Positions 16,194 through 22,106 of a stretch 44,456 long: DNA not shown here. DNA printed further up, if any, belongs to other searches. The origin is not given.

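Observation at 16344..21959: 1871-aa single-polypeptide SF1B helicase + endonuclease-fold protein of an uncharacterised family, with its own promoter and terminator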

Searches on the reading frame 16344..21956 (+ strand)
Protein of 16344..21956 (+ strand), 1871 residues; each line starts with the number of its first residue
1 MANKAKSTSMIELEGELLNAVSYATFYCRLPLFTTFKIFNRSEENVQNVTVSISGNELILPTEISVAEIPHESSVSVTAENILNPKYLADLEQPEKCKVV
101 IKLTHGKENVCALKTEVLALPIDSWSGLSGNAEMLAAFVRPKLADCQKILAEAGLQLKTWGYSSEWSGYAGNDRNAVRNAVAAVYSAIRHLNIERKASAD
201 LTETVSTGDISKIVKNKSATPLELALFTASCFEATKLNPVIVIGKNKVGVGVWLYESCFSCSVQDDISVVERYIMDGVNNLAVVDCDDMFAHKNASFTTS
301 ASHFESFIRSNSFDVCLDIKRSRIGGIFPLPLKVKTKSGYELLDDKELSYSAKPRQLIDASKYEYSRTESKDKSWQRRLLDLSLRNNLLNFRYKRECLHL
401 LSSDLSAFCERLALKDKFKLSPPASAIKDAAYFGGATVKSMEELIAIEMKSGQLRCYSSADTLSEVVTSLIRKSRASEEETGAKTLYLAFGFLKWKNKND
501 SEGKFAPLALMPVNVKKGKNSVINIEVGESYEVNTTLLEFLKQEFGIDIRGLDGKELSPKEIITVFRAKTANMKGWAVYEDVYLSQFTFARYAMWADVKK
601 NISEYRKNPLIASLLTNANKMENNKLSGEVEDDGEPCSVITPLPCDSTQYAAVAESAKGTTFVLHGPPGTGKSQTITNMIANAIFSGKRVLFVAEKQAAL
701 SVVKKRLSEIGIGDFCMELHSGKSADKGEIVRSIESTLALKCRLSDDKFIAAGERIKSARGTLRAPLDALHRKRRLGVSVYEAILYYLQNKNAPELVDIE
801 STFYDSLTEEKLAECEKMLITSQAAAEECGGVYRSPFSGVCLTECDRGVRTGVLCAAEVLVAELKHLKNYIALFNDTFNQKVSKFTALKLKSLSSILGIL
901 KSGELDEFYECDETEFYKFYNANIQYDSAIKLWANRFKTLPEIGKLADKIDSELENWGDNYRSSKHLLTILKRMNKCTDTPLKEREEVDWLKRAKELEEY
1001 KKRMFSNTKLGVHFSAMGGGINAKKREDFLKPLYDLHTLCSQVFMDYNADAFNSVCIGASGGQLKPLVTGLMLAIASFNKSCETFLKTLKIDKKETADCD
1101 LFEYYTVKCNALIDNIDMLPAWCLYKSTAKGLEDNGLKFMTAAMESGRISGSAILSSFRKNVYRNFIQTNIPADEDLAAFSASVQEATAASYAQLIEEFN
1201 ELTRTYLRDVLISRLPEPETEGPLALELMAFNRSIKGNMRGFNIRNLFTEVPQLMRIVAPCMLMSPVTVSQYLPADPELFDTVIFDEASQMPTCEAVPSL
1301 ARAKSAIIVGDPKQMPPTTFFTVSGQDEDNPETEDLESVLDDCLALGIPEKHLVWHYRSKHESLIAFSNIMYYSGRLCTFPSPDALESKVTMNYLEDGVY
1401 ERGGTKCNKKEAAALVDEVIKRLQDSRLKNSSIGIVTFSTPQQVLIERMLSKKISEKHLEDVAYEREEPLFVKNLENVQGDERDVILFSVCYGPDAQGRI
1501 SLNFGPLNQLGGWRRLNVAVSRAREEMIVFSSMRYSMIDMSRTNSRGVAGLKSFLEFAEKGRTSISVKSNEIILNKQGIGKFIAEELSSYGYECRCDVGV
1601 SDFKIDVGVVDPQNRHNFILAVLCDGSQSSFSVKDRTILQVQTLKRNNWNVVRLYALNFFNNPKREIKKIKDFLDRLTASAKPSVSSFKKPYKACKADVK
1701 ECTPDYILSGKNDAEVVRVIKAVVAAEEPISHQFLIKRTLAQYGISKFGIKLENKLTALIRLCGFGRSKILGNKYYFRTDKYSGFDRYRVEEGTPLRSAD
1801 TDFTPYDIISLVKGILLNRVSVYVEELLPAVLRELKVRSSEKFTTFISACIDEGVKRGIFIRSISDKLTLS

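Call 4: search_protein_families(library=pfam, proteins=[window:16344-21956:+], max_evalue=0.1)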
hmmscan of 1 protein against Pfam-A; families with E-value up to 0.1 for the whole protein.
window:16344-21956:+ (1871 aa): 12 families
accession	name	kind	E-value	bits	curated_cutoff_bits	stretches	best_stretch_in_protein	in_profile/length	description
PF13195.11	DUF4011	-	3.7e-32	111.9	22.2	1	378-541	1-158/158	Protein of unknown function (DUF4011)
PF13087.12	AAA_12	-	5.6e-17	62.4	27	1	1349-1532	16-193/195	AAA domain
PF18741.7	MTES_1575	-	1.4e-16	60.7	38.2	1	1583-1674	5-96/96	REase_MTES_1575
PF13086.12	AAA_11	-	2e-16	61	27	2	646-709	3-74/257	AAA domain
PF13245.12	AAA_19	-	8e-07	29.7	25.1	1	649-707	1-61/134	AAA domain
PF01443.25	Viral_helicase1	-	4.2e-06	27.2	21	1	1267-1317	45-99/228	Viral superfamily 1 RNA helicase core domain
PF13604.12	AAA_30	-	5.5e-06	26.7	27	1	647-707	4-66/191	AAA domain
PF04851.21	ResIII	-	0.00056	20.3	22.5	1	658-727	22-95/164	Type III restriction enzyme, res subunit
PF11784.13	DUF3320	-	0.0035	17.7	25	1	1709-1752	5-48/50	Protein of unknown function (DUF3320)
PF00580.27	UvrD-helicase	-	0.018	15.1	23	0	649-706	5-64/271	UvrD/REP helicase N-terminal domain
PF01580.24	FtsK_SpoIIIE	-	0.043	13.7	24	1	640-686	19-68/221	FtsK/SpoIIIE family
PF10236.15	DAP3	-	0.094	12.4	23.1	0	654-696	18-60/311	Mitochondrial ribosomal death-associated protein 3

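Call 5: search_protein_families(library=padloc, proteins=[window:16344-21956:+], max_evalue=0.001)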
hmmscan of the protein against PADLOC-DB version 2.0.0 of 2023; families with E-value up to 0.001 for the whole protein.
window:16344-21956:+ (1871 aa): 8 families
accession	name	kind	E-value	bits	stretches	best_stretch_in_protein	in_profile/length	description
PDLC05009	PDC-S37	-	7.1e-280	930.2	1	373-1856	11-1534/1550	-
PDLC02194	Hhe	-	6.3e-135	449.4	2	1113-1689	1211-1796/1911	-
PDLC03924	MkoC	-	1.2e-29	101.1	2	1356-1555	776-963/1136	-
PDLC03920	MkoA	-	3.7e-27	93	3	1404-1537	961-1080/1112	-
PDLC03921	MkoA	-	1.2e-12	44.4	1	1418-1534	1466-1568/1607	-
PDLC04140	mad8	-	3.6e-06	24.7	1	656-734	24-111/314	mads_8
PDLC02895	DpdJ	-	2.8e-05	19.1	1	1470-1535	396-456/2112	DpdJ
PDLC05065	PDC-S68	-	0.00021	17.2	0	1280-1317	704-744/1221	-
